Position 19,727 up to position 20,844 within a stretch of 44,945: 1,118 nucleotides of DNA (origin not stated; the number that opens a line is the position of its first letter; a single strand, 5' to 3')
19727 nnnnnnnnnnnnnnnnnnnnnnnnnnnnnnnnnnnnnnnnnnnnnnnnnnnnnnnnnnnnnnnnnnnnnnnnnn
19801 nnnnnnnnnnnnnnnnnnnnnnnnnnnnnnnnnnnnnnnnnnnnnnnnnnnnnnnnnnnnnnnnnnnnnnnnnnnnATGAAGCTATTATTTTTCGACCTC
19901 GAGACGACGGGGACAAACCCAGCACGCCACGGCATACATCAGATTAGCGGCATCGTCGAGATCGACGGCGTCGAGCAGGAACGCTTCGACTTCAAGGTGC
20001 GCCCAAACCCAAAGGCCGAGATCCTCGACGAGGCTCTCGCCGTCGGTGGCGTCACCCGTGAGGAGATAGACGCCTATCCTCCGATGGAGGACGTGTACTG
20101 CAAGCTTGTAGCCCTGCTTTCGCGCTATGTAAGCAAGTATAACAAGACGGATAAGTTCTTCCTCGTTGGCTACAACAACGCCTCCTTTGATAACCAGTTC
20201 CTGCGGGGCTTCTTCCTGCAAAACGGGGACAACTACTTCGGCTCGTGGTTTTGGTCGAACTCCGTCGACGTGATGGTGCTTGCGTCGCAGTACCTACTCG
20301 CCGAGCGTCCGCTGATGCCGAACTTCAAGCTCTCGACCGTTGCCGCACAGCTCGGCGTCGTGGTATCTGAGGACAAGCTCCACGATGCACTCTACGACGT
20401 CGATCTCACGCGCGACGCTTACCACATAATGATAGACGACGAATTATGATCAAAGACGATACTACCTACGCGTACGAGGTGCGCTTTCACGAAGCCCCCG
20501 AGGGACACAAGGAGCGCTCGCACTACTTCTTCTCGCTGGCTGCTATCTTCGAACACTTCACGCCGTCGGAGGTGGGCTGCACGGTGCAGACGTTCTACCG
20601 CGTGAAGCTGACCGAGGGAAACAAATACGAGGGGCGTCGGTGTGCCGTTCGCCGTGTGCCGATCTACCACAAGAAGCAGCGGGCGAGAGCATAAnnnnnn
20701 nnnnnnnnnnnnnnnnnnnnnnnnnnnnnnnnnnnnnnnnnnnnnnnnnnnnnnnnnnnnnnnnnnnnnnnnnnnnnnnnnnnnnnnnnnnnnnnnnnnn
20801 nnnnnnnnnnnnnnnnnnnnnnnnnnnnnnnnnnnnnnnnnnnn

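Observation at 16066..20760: Opposite-strand 11-gene accessory island inserted inside the head-gene operon (MazG-like, DEDDh exonuclease, lipoprotein, membrane proteins, small unknowns).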

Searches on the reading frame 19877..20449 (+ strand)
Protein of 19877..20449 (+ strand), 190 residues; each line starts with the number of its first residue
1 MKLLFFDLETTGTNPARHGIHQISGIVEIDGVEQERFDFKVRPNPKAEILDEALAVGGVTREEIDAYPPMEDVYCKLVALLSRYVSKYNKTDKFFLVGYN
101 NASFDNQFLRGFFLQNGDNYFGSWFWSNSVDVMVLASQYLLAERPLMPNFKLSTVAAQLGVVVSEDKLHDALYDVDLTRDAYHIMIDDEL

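Call 5: search_protein_families(library=pfam, proteins=[window:19877-20449:+], max_evalue=0.1)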
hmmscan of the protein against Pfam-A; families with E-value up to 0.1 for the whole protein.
window:19877-20449:+ (190 aa): 4 families
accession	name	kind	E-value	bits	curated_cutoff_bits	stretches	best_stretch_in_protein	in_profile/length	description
PF00929.31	RNase_T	-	5.2e-13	50.3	24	1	4-178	1-160/164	Exonuclease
PF13482.12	RNase_H_2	-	5e-07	30.2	22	1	4-168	1-122/165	RNase_H superfamily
PF16473.11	Rv2179c-like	-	0.00049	20.3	27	1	4-139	3-142/177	3'-5' exoribonuclease Rv2179c-like domain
PF03104.25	DNA_pol_B_exo1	-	0.0023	17.8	23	1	2-109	65-175/242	DNA polymerase family B, exonuclease domain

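Call 6: search_protein_families(library=phrogs, proteins=[window:19877-20449:+], max_evalue=0.1)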
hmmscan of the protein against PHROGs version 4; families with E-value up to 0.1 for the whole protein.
window:19877-20449:+ (190 aa): 5 families
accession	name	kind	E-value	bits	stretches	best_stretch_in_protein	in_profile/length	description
phrog_192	-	DNA, RNA and nucleotide metabolism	5.5e-38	132.3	1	1-187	106-272/397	DNA polymerase exonuclease subunit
phrog_19080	-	unknown function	2.4e-08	34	1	2-178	6-186/477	-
phrog_14632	-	DNA, RNA and nucleotide metabolism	5.3e-06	26.4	1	5-182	86-239/380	DNA polymerase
phrog_17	-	DNA, RNA and nucleotide metabolism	0.058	12.3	1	1-185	670-824/1445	DNA polymerase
phrog_255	-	DNA, RNA and nucleotide metabolism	0.071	13.1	0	71-186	262-363/436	exonuclease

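Call 29: search_solved_structures(query=window:19877-20449:+, max_evalue=0.01, show_alignments=1)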
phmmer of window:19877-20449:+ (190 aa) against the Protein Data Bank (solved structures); distinct sequences matched with E-value up to 0.01: 3.
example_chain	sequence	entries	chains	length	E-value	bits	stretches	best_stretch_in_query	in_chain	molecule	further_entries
4jrp_A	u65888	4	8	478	0.00035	23.9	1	3-175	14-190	Exodeoxyribonuclease I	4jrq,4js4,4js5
4hcb_A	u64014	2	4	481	0.00036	23.8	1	3-175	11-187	Exodeoxyribonuclease I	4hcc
1fxx_A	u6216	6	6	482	0.00036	23.8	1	3-175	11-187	EXONUCLEASE I | Exodeoxyribonuclease I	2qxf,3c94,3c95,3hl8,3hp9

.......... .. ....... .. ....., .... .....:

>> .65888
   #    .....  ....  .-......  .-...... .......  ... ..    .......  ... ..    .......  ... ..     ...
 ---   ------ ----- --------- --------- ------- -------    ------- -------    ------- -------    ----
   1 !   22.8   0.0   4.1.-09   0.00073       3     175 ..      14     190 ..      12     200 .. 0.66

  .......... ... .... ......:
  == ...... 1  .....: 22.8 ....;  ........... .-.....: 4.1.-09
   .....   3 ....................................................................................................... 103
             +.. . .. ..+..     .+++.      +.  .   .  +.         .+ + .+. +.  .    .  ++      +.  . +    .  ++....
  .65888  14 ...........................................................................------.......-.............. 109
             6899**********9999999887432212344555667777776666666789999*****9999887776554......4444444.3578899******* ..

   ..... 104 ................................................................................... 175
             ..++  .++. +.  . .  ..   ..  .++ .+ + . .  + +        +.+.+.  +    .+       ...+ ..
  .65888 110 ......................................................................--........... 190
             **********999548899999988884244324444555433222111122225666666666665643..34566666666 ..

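Call 33: search_protein_families(library=ncbifam, proteins=[window:19877-20449:+], max_evalue=0.1)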
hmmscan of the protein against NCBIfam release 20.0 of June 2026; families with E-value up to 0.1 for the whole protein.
window:19877-20449:+ (190 aa): 20 families
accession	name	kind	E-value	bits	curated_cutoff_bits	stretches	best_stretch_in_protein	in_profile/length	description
NF005907.0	PRK07883.1-5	equivalog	9.5e-13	47.4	454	1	4-187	31-193/584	DEDD exonuclease domain-containing protein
TIGR01405.1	polC_Gram_pos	equivalog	1.4e-11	42.9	1043.45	1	5-187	193-352/1211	DNA polymerase III subunit alpha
NF005905.0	PRK07883.1-3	equivalog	2.9e-10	39.4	508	1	4-187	27-189/581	DEDD exonuclease domain-containing protein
NF001688.0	PRK00448.1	equivalog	2.9e-10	38.4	873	1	5-187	427-586/1445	PolC-type DNA polymerase III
NF005289.0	PRK06807.1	equivalog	7.2e-10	38.6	335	1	6-182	13-165/313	3'-5' exonuclease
NF004963.0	PRK06309.1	equivalog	1.7e-09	37.6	245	1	2-188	3-165/232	DNA polymerase III subunit epsilon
TIGR01406.1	dnaQ_proteo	equivalog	4.7e-09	36.2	222.7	1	5-186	4-169/231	DNA polymerase III subunit epsilon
NF004316.1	PRK05711.1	equivalog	1e-08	35.1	196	1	3-186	3-170/234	DNA polymerase III subunit epsilon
NF005904.0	PRK07883.1-2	equivalog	8.1e-08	31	969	1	5-187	34-195/584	DEDD exonuclease domain-containing protein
NF008746.0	PRK11779.1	equivalog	4.3e-07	28.9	260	1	3-178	9-188/477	exodeoxyribonuclease I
NF005927.0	PRK07942.1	subfamily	4.6e-07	29.8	186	1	2-109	8-108/232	DNA polymerase III subunit epsilon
NF005906.0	PRK07883.1-4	equivalog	6.5e-07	28.1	495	1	5-179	10-161/563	DEDD exonuclease domain-containing protein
NF005836.0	PRK07740.1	equivalog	1.9e-06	27.5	261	1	3-178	61-215/244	hypothetical protein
TIGR00573.1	dnaq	subfamily_domain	1.4e-05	24.7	71.5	1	5-187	11-175/217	exonuclease, DNA polymerase III, epsilon subunit family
TIGR01407.1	dinG_rel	hypoth_equivalog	4.5e-05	21.9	547.7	1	6-178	5-154/889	putative DnaQ family exonuclease/DinG family helicase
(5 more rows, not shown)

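Call 34: search_protein_families(library=padloc, proteins=[window:19877-20449:+], max_evalue=0.1)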
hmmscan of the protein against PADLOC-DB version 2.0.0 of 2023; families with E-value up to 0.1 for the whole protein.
window:19877-20449:+ (190 aa): 5 families
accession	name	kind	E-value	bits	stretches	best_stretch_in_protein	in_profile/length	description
PDLC01247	DEDDh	-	8.9e-23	79.5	1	4-182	1-138/139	"CAS-I,CAS-II,CAS-III,CAS-IV,CAS-V,CAS-VI; associated"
PDLC03817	RTasSbcB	-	8.3e-11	39.5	1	4-178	3-181/436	DRT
PDLC00753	Effector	-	1e-06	26.7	1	6-179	11-174/184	Exonuclease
PDLC05027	PDC-S48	-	1.7e-05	22.1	1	6-175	9-156/411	-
PDLC05028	PDC-S48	-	0.016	11.7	1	6-83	23-98/512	-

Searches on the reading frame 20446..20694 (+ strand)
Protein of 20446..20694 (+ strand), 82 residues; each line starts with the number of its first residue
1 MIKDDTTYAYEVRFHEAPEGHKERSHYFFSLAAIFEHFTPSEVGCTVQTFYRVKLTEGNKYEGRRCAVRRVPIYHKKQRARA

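Call 8: search_protein_families(library=phrogs, proteins=[window:20446-20694:+], max_evalue=0.01)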
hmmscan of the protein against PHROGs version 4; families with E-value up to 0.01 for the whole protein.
window:20446-20694:+ (82 aa): 1 family
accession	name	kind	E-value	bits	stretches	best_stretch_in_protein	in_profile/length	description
phrog_10608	-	unknown function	2.6e-18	67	1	8-80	6-77/81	-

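Call 20: search_protein_families(library=pfam, proteins=[window:20446-20694:+], max_evalue=0.01)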
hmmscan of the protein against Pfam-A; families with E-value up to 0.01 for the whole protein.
window:20446-20694:+ (82 aa): 0 families

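Call 33: search_protein_families(library=ncbifam, proteins=[window:20446-20694:+], max_evalue=0.1)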
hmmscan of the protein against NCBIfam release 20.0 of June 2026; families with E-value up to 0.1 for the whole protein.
window:20446-20694:+ (82 aa): 0 families

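Call 34: search_protein_families(library=padloc, proteins=[window:20446-20694:+], max_evalue=0.1)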
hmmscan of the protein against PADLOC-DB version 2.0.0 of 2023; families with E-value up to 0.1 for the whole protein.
window:20446-20694:+ (82 aa): 0 families

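Call 35: find_homologous_proteins(query=window:20446-20694:+, max_evalue=0.001)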
Query window:20446-20694:+ (82 aa): 13 proteins with E <= 0.001 among 13 candidates.
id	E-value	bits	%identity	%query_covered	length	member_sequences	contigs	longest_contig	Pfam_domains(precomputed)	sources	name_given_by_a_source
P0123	4.2e-48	179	98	100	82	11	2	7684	-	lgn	-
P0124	1.1e-46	174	94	100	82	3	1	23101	-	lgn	-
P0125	5.3e-42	159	88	100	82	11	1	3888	-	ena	-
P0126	3.3e-41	157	85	100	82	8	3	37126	-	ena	-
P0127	9.2e-39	149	81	99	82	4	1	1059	-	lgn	-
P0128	1.6e-34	135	77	99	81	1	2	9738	-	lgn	-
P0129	9.4e-33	130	74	99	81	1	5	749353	-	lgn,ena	-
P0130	2.1e-32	129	75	91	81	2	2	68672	-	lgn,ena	-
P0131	3.5e-32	128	76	100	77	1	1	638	-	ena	-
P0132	6.1e-32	127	70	99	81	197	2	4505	-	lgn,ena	-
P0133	8.2e-31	124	70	99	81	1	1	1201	-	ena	-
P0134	1.1e-26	111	71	85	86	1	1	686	-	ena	-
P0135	1.6e-24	104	64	99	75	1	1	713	-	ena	-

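Call 38: find_homologous_proteins(query=A1, max_evalue=0.001)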
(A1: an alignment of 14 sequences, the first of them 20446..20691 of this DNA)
Query A1 (14 sequences) (82 aa, profile of the alignment): 625 proteins with E <= 0.001 among 972 candidates; the best 120 are listed.
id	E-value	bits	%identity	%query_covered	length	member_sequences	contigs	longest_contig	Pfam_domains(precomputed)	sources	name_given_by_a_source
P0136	1.4e-33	132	41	88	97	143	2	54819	-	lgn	-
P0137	3.8e-33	131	42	94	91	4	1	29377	-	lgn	-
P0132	9.0e-33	130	70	99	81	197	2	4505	-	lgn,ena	-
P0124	2.1e-32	129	94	100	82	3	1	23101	-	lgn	-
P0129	2.2e-32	129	74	99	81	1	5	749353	-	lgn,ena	-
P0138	2.5e-32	128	40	87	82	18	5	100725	-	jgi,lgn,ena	-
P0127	2.9e-32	128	81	99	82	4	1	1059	-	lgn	-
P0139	5.3e-32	127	42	88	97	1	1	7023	-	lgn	-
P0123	5.6e-32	127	98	100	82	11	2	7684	-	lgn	-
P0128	6.4e-32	127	77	99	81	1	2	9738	-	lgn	-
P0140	6.4e-32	127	38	91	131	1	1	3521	-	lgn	-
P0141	7.7e-32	127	38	91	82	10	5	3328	-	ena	-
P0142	7.7e-32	127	40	84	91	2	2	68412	-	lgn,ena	-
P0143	7.9e-32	127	37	88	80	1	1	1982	-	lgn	-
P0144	9.2e-32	127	38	91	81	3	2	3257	-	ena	-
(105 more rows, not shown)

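Call 45: predict_structure(alignment_id=A2)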
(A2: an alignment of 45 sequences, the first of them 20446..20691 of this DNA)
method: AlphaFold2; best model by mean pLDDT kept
length: 82 residues; sequences in the alignment: 45
mean_pLDDT: 84.9   pTM: 0.68
mean pLDDT of the five models: 84.9, 81.1, 80.7, 80.2, 77.8
residues with pLDDT >= 90: 41; 70-90: 30; 50-70: 8; < 50: 3
segments of 3 or more residues with pLDDT < 50: 1-3
pLDDT, mean of each block of 10 residues (from residue 1): 67 88 89 91 90 90 92 77 62
secondary structure, 60 per line:
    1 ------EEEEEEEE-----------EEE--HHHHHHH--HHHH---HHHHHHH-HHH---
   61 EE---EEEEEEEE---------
elements in order: E7-14 E26-28 H31-37 H40-43 H47-53 E66-73

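Call 69: fold_search(model_id=the predicted structure, library=viral)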
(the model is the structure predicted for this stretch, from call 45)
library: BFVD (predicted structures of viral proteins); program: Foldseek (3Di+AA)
matches with E <= 10: 409; with E <= 0.001: 1
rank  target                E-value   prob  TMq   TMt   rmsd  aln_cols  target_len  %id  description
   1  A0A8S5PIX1            1.5e-06  1.00  0.81  0.52   2.5        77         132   28  Uncharacterized protein [Myoviridae sp. ctuJM17]
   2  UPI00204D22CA         9.0e-02  0.51  0.34  0.35   9.1        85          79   18  (no name look-up for this kind of identifier)
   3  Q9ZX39                1.0e-01  0.20  0.26  0.26   6.6        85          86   13  Uncharacterized protein [Mycobacterium phage TM4]
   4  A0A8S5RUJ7            2.2e-01  0.28  0.34  0.36   6.3        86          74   15  (no name in the UniProt tables at hand)
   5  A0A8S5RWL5            2.3e-01  0.38  0.38  0.32   7.1        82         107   15  Uncharacterized protein [Siphoviridae sp. ctHip2]
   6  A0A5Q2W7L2            2.3e-01  0.21  0.33  0.33   8.0        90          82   10  (no name in the UniProt tables at hand)
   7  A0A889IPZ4            2.5e-01  0.47  0.37  0.25   6.0        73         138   10  (no name in the UniProt tables at hand)
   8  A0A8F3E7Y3            2.5e-01  0.41  0.37  0.38   9.4        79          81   13  (no name in the UniProt tables at hand)
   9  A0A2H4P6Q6            2.7e-01  0.69  0.47  0.26   5.8        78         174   15  Uncharacterized protein [Pseudomonas phage tabernarius]
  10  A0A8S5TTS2            2.8e-01  0.21  0.32  0.31   9.9        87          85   14  Uncharacterized protein [Siphoviridae sp. ct5jB2]
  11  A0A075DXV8            3.7e-01  0.54  0.43  0.50   5.4        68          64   13  (no name in the UniProt tables at hand)
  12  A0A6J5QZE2            4.2e-01  0.25  0.35  0.36   6.4        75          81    8  Uncharacterized protein [uncultured Caudovirales phage]
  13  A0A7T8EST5            4.4e-01  0.66  0.49  0.24   4.2        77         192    8  (no name in the UniProt tables at hand)
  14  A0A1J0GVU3            4.4e-01  0.35  0.39  0.43   4.7        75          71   11  Uncharacterized protein [Streptomyces phage BRock]
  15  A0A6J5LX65            4.7e-01  0.30  0.36  0.29   7.6        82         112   16  Uncharacterized protein [uncultured Caudovirales phage]
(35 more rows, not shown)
